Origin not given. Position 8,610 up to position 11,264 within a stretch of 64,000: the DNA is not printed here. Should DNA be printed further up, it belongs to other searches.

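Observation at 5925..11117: valS reading frame does not terminate: ValRS fused in frame to a novel 14-aa repeat array and about 17 TPRs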

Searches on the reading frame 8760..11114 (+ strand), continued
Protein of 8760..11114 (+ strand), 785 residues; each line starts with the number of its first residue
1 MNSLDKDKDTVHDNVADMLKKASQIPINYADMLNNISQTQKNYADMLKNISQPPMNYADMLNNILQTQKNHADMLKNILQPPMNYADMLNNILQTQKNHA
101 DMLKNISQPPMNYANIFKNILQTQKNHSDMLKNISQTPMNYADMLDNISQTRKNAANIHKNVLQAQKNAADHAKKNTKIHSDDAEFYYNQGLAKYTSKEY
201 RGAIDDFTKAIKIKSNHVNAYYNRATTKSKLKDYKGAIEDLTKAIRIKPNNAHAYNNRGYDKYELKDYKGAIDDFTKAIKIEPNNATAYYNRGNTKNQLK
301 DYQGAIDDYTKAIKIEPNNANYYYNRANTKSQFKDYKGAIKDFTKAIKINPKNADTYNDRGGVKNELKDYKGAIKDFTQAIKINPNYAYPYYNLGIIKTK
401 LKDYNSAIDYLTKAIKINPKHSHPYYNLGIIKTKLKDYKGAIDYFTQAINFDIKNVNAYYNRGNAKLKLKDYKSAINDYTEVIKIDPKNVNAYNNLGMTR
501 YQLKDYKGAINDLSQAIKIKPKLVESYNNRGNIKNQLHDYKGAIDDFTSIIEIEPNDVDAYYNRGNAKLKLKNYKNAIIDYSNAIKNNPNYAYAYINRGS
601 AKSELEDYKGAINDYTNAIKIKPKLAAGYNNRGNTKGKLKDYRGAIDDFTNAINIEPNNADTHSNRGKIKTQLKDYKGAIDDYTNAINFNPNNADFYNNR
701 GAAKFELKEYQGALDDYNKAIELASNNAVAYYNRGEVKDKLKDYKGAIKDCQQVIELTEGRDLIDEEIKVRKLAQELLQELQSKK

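Call 43: search_protein_families(library=pfam, proteins=[L087:13272-14954:+, L087:15070-15621:+, L087:15737-16321:+, L087:16402-17238:+, L087:17539-19158:+, L087:19274-20641:+, L086:14314-18249:+, L086:18430-19335:+, L086:19468-20550:+, L086:20693-21562:+], max_evalue=0.01)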
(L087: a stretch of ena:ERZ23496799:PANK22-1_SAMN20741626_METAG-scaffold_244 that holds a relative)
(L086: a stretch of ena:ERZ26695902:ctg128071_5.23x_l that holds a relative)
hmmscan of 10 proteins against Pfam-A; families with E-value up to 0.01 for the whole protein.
L087:13272-14954:+ (560 aa): 22 families
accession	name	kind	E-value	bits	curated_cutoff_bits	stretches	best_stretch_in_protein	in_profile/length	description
PF00515.34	TPR_1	-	9.5e-110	354.8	27.8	13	420-452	1-33/34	Tetratricopeptide repeat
PF13414.12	TPR_11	-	1.5e-97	319.5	26.8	14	229-264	7-42/42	TPR repeat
PF13181.12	TPR_8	-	5.9e-77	247.8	25.7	8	420-452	1-33/34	Tetratricopeptide repeat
PF07719.23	TPR_2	-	8.5e-77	247.5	27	10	113-146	1-34/34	Tetratricopeptide repeat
PF13431.12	TPR_17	-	1.1e-69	225.3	24.4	6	138-167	4-33/34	Tetratricopeptide repeat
PF13371.12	TPR_9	-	5.9e-51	170.8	35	9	401-457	10-66/73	Tetratricopeptide repeat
PF13432.12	TPR_16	-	5.8e-34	116.6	32.7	9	117-181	1-65/65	Tetratricopeptide repeat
PF13424.12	TPR_12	-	5.1e-33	113.6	30.1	5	113-178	3-76/77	Tetratricopeptide repeat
PF13428.12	TPR_14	-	3.8e-30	101.7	23.5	1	387-428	2-43/44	Tetratricopeptide repeat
PF14559.12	TPR_19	-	5.4e-22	78.3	25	1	127-179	5-57/68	Tetratricopeptide repeat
PF13174.12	TPR_6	-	7.6e-20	70.6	26.3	0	388-418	2-32/33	Tetratricopeptide repeat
PF23914.1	TPR_CcmH_CycH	-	3.7e-17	63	42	1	176-279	45-150/158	Cytochrome c-type biogenesis protein H TPR domain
PF13374.12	TPR_10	-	1.7e-14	53.7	27.5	0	147-176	2-31/42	Tetratricopeptide repeat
PF03704.23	BTAD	-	5.7e-10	40.2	22.1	0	387-474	32-116/146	Bacterial transcriptional activator domain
PF01239.28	PPTA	-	5.9e-09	35.6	29.5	0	200-222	4-26/32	Protein prenyltransferase alpha subunit repeat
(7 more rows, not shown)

L087:15070-15621:+ (183 aa): 19 families
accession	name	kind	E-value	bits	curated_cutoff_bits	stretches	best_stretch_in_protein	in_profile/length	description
PF13414.12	TPR_11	-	5e-41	138.6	26.8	4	24-59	7-42/42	TPR repeat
PF00515.34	TPR_1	-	2.5e-40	135.1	27.8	5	11-44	1-34/34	Tetratricopeptide repeat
PF07719.23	TPR_2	-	8.4e-32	107.1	27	4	11-44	1-34/34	Tetratricopeptide repeat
PF13431.12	TPR_17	-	7.9e-29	97.9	24.4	3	34-65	2-33/34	Tetratricopeptide repeat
PF13181.12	TPR_8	-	3e-27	92.9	25.7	3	79-112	1-34/34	Tetratricopeptide repeat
PF13371.12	TPR_9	-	9.2e-22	77.3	35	4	60-115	10-65/73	Tetratricopeptide repeat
PF13432.12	TPR_16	-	9.7e-19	67.9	32.7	3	17-78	3-64/65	Tetratricopeptide repeat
PF13428.12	TPR_14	-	4.2e-14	52.1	23.5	2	80-120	2-42/44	Tetratricopeptide repeat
PF13424.12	TPR_12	-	4.9e-11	43.1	30.1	1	10-74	2-74/77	Tetratricopeptide repeat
PF14559.12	TPR_19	-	7.5e-10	39.4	25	0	59-113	5-59/68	Tetratricopeptide repeat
PF13174.12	TPR_6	-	5.9e-08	33.3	26.3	1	80-111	1-32/33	Tetratricopeptide repeat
PF01239.28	PPTA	-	2.5e-07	30.4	29.5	0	102-121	8-27/32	Protein prenyltransferase alpha subunit repeat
PF23914.1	TPR_CcmH_CycH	-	1.2e-05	25.6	42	0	8-111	47-153/158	Cytochrome c-type biogenesis protein H TPR domain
PF10516.15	SHNi-TPR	-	2e-05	24.4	21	0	131-143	19-31/38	SHNi-TPR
PF13374.12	TPR_10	-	2.5e-05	24.6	27.5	0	11-40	2-31/42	Tetratricopeptide repeat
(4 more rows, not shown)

L087:15737-16321:+ (194 aa): 12 families
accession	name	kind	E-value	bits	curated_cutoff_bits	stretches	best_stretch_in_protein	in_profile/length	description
PF00515.34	TPR_1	-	1.9e-27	94.3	27.8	5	147-179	1-33/34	Tetratricopeptide repeat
PF07719.23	TPR_2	-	2.4e-21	74.5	27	3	147-179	1-33/34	Tetratricopeptide repeat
PF13414.12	TPR_11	-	4.3e-19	68.4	26.8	2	22-61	1-40/42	TPR repeat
PF13181.12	TPR_8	-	2.5e-17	61.9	25.7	2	115-144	3-32/34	Tetratricopeptide repeat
PF13432.12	TPR_16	-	3.9e-13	50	32.7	3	19-72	1-53/65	Tetratricopeptide repeat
PF13371.12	TPR_9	-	3.2e-12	46.7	35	1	127-179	9-61/73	Tetratricopeptide repeat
PF13174.12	TPR_6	-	6.2e-09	36.4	26.3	0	19-44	4-29/33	Tetratricopeptide repeat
PF13428.12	TPR_14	-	5e-08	33.3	23.5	0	16-54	2-40/44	Tetratricopeptide repeat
PF13431.12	TPR_17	-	2.6e-07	30.8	24.4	0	137-167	3-33/34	Tetratricopeptide repeat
PF14559.12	TPR_19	-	4.1e-05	24.2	25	0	26-69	2-45/68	Tetratricopeptide repeat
PF13424.12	TPR_12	-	0.00011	22.8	30.1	0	143-177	41-75/77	Tetratricopeptide repeat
PF13525.12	YfiO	-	0.0081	16.4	25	0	9-63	36-93/203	Outer membrane lipoprotein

L087:16402-17238:+ (278 aa): 21 families
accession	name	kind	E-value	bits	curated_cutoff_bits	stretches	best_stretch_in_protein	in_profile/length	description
PF00515.34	TPR_1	-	1.1e-60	199.6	27.8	6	96-128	1-33/34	Tetratricopeptide repeat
PF13414.12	TPR_11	-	2.1e-52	175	26.8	6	74-110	6-42/42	TPR repeat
PF13181.12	TPR_8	-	2.7e-47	155.3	25.7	6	96-128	1-33/34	Tetratricopeptide repeat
PF07719.23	TPR_2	-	8.9e-43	141.3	27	6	130-162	1-33/34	Tetratricopeptide repeat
PF13431.12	TPR_17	-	1.1e-37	125.5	24.4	6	153-184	2-33/34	Tetratricopeptide repeat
PF13371.12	TPR_9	-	1.2e-26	93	35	5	109-164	8-63/73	Tetratricopeptide repeat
PF13424.12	TPR_12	-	2.4e-20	73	30.1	3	27-92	2-75/77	Tetratricopeptide repeat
PF13374.12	TPR_10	-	5e-20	71.3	27.5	0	129-159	1-31/42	Tetratricopeptide repeat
PF13432.12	TPR_16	-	2.4e-18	66.7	32.7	3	34-94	3-63/65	Tetratricopeptide repeat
PF13428.12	TPR_14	-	3.1e-14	52.5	23.5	0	29-68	2-41/44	Tetratricopeptide repeat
PF13174.12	TPR_6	-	6.6e-12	45.7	26.3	0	135-162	5-32/33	Tetratricopeptide repeat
PF03704.23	BTAD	-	1.4e-07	32.4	22.1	0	92-157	58-123/146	Bacterial transcriptional activator domain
PF12569.14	NatA_aux_su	-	1.3e-06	28.1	33.3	1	40-113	204-275/515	N-terminal acetyltransferase A, auxiliary subunit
PF01239.28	PPTA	-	1.8e-06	27.8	29.5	0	114-138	3-27/32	Protein prenyltransferase alpha subunit repeat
PF10516.15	SHNi-TPR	-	2.4e-06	27.4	21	0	81-92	20-31/38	SHNi-TPR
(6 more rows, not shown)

L087:17539-19158:+ (539 aa): 22 families
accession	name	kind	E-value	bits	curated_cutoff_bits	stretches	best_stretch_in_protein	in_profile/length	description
PF00515.34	TPR_1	-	4.5e-114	368.5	27.8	13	57-90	1-34/34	Tetratricopeptide repeat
PF13414.12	TPR_11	-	6.3e-109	355.9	26.8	12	64-105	1-42/42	TPR repeat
PF13181.12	TPR_8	-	9.4e-87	278.3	25.7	11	261-293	1-33/34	Tetratricopeptide repeat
PF07719.23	TPR_2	-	5.6e-75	241.8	27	10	261-294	1-34/34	Tetratricopeptide repeat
PF13431.12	TPR_17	-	4e-71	229.9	24.4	8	46-77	2-33/34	Tetratricopeptide repeat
PF13371.12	TPR_9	-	6.5e-54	180.3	35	10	410-461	8-59/73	Tetratricopeptide repeat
PF13432.12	TPR_16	-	9.1e-41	138.3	32.7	9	131-191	3-63/65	Tetratricopeptide repeat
PF13424.12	TPR_12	-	1.5e-33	115.2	30.1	4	127-189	5-75/77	Tetratricopeptide repeat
PF13374.12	TPR_10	-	8.1e-29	99.2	27.5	0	127-154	4-31/42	Tetratricopeptide repeat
PF13428.12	TPR_14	-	1.6e-24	84.3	23.5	0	262-300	2-40/44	Tetratricopeptide repeat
PF01239.28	PPTA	-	5.7e-18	63.8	29.5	0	76-99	4-27/32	Protein prenyltransferase alpha subunit repeat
PF13174.12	TPR_6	-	1.3e-17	63.6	26.3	0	330-358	1-29/33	Tetratricopeptide repeat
PF14559.12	TPR_19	-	1.6e-15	57.6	25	0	44-93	12-61/68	Tetratricopeptide repeat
PF10516.15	SHNi-TPR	-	6.8e-13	48.3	21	0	144-155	20-31/38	SHNi-TPR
PF03704.23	BTAD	-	8.4e-13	49.3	22.1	0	120-186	57-123/146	Bacterial transcriptional activator domain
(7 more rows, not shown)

L087:19274-20641:+ (455 aa): 27 families (the best 25 are shown)
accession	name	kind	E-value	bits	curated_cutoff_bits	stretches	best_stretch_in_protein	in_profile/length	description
PF00515.34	TPR_1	-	1.3e-122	395.6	27.8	13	113-145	1-33/34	Tetratricopeptide repeat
PF13414.12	TPR_11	-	1.2e-113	371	26.8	12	86-127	1-42/42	TPR repeat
PF13181.12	TPR_8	-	2.1e-87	280.4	25.7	12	351-384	1-34/34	Tetratricopeptide repeat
PF07719.23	TPR_2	-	1.1e-83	268.9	27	11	317-350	1-34/34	Tetratricopeptide repeat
PF13431.12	TPR_17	-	3.4e-81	261.3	24.4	11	340-371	2-33/34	Tetratricopeptide repeat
PF13432.12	TPR_16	-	2.8e-59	197.5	32.7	9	329-385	9-65/65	Tetratricopeptide repeat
PF13371.12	TPR_9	-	7.2e-52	173.7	35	8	298-353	10-65/73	Tetratricopeptide repeat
PF13424.12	TPR_12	-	3.8e-41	139.6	30.1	10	79-142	3-74/77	Tetratricopeptide repeat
PF13428.12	TPR_14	-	8.5e-40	131.5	23.5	5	318-358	2-42/44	Tetratricopeptide repeat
PF13174.12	TPR_6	-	2.3e-36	122.4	26.3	1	352-379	1-28/33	Tetratricopeptide repeat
PF14559.12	TPR_19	-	4e-31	107.6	25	3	330-388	4-62/68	Tetratricopeptide repeat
PF13374.12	TPR_10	-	1.3e-27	95.4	27.5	0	351-380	2-31/42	Tetratricopeptide repeat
PF03704.23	BTAD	-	2e-17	64.4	22.1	0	111-175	60-124/146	Bacterial transcriptional activator domain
PF01239.28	PPTA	-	2.1e-14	52.7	29.5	0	29-52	3-26/32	Protein prenyltransferase alpha subunit repeat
PF23914.1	TPR_CcmH_CycH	-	5.5e-11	43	42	0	279-385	46-155/158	Cytochrome c-type biogenesis protein H TPR domain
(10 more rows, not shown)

L086:14314-18249:+ (1311 aa): 28 families (the best 25 are shown)
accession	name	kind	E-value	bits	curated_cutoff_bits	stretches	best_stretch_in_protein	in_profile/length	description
PF00515.34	TPR_1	-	0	1077.3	27.8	38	459-492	1-34/34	Tetratricopeptide repeat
PF13414.12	TPR_11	-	0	1003.1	26.8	37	24-62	1-39/42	TPR repeat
PF07719.23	TPR_2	-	6.9e-242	762.5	27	36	459-492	1-34/34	Tetratricopeptide repeat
PF13431.12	TPR_17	-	6.6e-218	687.7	24.4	36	448-479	2-33/34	Tetratricopeptide repeat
PF13181.12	TPR_8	-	1.4e-216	683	25.7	31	459-492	1-34/34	Tetratricopeptide repeat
PF13432.12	TPR_16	-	2.4e-139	453.4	32.7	25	463-526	1-64/65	Tetratricopeptide repeat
PF13424.12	TPR_12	-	4.4e-137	447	30.1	24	426-489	4-75/77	Tetratricopeptide repeat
PF13371.12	TPR_9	-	6.8e-126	410.9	35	25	473-528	9-64/73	Tetratricopeptide repeat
PF13374.12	TPR_10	-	1e-92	302.2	27.5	3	901-930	2-31/42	Tetratricopeptide repeat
PF13428.12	TPR_14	-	1.8e-87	278.9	23.5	1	20-58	4-42/44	Tetratricopeptide repeat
PF14559.12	TPR_19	-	4.6e-75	248.3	25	10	541-593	5-57/68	Tetratricopeptide repeat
PF01239.28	PPTA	-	2.5e-62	203.1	29.5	0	748-772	2-26/32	Protein prenyltransferase alpha subunit repeat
PF13174.12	TPR_6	-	2.7e-43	144.1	26.3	1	460-491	1-32/33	Tetratricopeptide repeat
PF03704.23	BTAD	-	1.8e-25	90.5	22.1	0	697-758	62-123/146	Bacterial transcriptional activator domain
PF10516.15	SHNi-TPR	-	1.7e-20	72.7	21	0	475-488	17-30/38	SHNi-TPR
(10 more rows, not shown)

L086:18430-19335:+ (301 aa): 28 families (the best 25 are shown)
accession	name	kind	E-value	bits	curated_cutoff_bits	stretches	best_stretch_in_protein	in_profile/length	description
PF00515.34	TPR_1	-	9.2e-75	244.1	27.8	8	255-288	1-34/34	Tetratricopeptide repeat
PF13414.12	TPR_11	-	1.7e-65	216.9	26.8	8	92-133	1-42/42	TPR repeat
PF07719.23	TPR_2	-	2.3e-52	171.2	27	7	255-288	1-34/34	Tetratricopeptide repeat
PF13431.12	TPR_17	-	4e-46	151.9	24.4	7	244-276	2-34/34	Tetratricopeptide repeat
PF13181.12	TPR_8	-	6.9e-46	150.9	25.7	7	255-288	1-34/34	Tetratricopeptide repeat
PF13424.12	TPR_12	-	3.3e-32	110.9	30.1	6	119-183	3-75/77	Tetratricopeptide repeat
PF13371.12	TPR_9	-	8.3e-32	109.5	35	5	133-189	9-65/73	Tetratricopeptide repeat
PF13432.12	TPR_16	-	1.8e-28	99.1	32.7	4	91-153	3-65/65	Tetratricopeptide repeat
PF13374.12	TPR_10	-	5.7e-28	96.5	27.5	3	255-284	2-31/42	Tetratricopeptide repeat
PF13428.12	TPR_14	-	7.4e-24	82.2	23.5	2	256-292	2-38/44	Tetratricopeptide repeat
PF14559.12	TPR_19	-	1.7e-19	70.3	25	4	96-156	2-62/68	Tetratricopeptide repeat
PF01239.28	PPTA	-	7e-19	66.7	29.5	0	239-262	3-26/32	Protein prenyltransferase alpha subunit repeat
PF03704.23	BTAD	-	1.6e-09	38.7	22.1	0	114-180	57-123/146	Bacterial transcriptional activator domain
PF23914.1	TPR_CcmH_CycH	-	4.4e-09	36.8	42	0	46-139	45-141/158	Cytochrome c-type biogenesis protein H TPR domain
PF10516.15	SHNi-TPR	-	2e-08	34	21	0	271-284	17-30/38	SHNi-TPR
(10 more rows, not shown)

L086:19468-20550:+ (360 aa): 34 families (the best 25 are shown)
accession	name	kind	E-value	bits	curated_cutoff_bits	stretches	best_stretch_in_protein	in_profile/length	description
PF00515.34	TPR_1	-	1.8e-87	284.3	27.8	10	76-108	1-33/34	Tetratricopeptide repeat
PF13414.12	TPR_11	-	1.6e-80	265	26.8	10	83-124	1-42/42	TPR repeat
PF07719.23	TPR_2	-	4.9e-71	229.5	27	10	76-107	1-32/34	Tetratricopeptide repeat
PF13431.12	TPR_17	-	1.4e-58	190.8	24.4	9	201-232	2-33/34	Tetratricopeptide repeat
PF13181.12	TPR_8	-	2.1e-57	186.9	25.7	8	178-211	1-34/34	Tetratricopeptide repeat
PF13432.12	TPR_16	-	2.6e-55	184.8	32.7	8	14-76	3-65/65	Tetratricopeptide repeat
PF13371.12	TPR_9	-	1.6e-40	137.4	35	6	226-286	9-69/73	Tetratricopeptide repeat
PF13424.12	TPR_12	-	2.3e-34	117.9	30.1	4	180-243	5-76/77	Tetratricopeptide repeat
PF13428.12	TPR_14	-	2.3e-33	111.6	23.5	2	250-286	5-41/44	Tetratricopeptide repeat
PF13374.12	TPR_10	-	7.2e-26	89.8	27.5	0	212-241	2-31/42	Tetratricopeptide repeat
PF14559.12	TPR_19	-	4.1e-24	85.1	25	2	88-146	3-61/68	Tetratricopeptide repeat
PF13174.12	TPR_6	-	4.2e-20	71.4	26.3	0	281-312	1-32/33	Tetratricopeptide repeat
PF01239.28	PPTA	-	2.7e-16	58.6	29.5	0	24-49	1-26/32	Protein prenyltransferase alpha subunit repeat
PF23914.1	TPR_CcmH_CycH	-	8.8e-16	58.6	42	2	174-281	46-156/158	Cytochrome c-type biogenesis protein H TPR domain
PF13429.12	TPR_15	-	1.3e-11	44.9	26.2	0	110-145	146-181/280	Tetratricopeptide repeat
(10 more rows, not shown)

L086:20693-21562:+ (289 aa): 19 families
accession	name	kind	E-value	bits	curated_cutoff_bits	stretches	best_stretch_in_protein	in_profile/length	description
PF00515.34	TPR_1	-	1.7e-63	208.4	27.8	7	153-186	1-34/34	Tetratricopeptide repeat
PF13414.12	TPR_11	-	1.3e-58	194.8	26.8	7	130-167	5-42/42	TPR repeat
PF07719.23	TPR_2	-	1.4e-46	153.2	27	7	153-186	1-34/34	Tetratricopeptide repeat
PF13181.12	TPR_8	-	7.2e-43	141.5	25.7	7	53-84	3-34/34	Tetratricopeptide repeat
PF13431.12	TPR_17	-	4.4e-39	129.9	24.4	6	74-105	2-33/34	Tetratricopeptide repeat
PF13424.12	TPR_12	-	4.2e-30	104.2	30.1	6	85-150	3-76/77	Tetratricopeptide repeat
PF13432.12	TPR_16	-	1.8e-29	102.2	32.7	5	159-219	3-63/65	Tetratricopeptide repeat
PF13371.12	TPR_9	-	7.2e-28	96.8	35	5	202-264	10-72/73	Tetratricopeptide repeat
PF13428.12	TPR_14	-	6.7e-21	73.1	23.5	0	227-260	7-40/44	Tetratricopeptide repeat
PF13374.12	TPR_10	-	2.7e-17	62.6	27.5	0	187-216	2-31/42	Tetratricopeptide repeat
PF01239.28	PPTA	-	3.2e-15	55.2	29.5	0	69-92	3-26/32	Protein prenyltransferase alpha subunit repeat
PF14559.12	TPR_19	-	8.4e-13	48.9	25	1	132-174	4-46/68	Tetratricopeptide repeat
PF10516.15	SHNi-TPR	-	2.2e-09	37.1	21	0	66-84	16-34/38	SHNi-TPR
PF03704.23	BTAD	-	5.3e-09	37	22.1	1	154-215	63-124/146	Bacterial transcriptional activator domain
PF13174.12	TPR_6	-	6.9e-08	33.1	26.3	0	159-185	6-32/33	Tetratricopeptide repeat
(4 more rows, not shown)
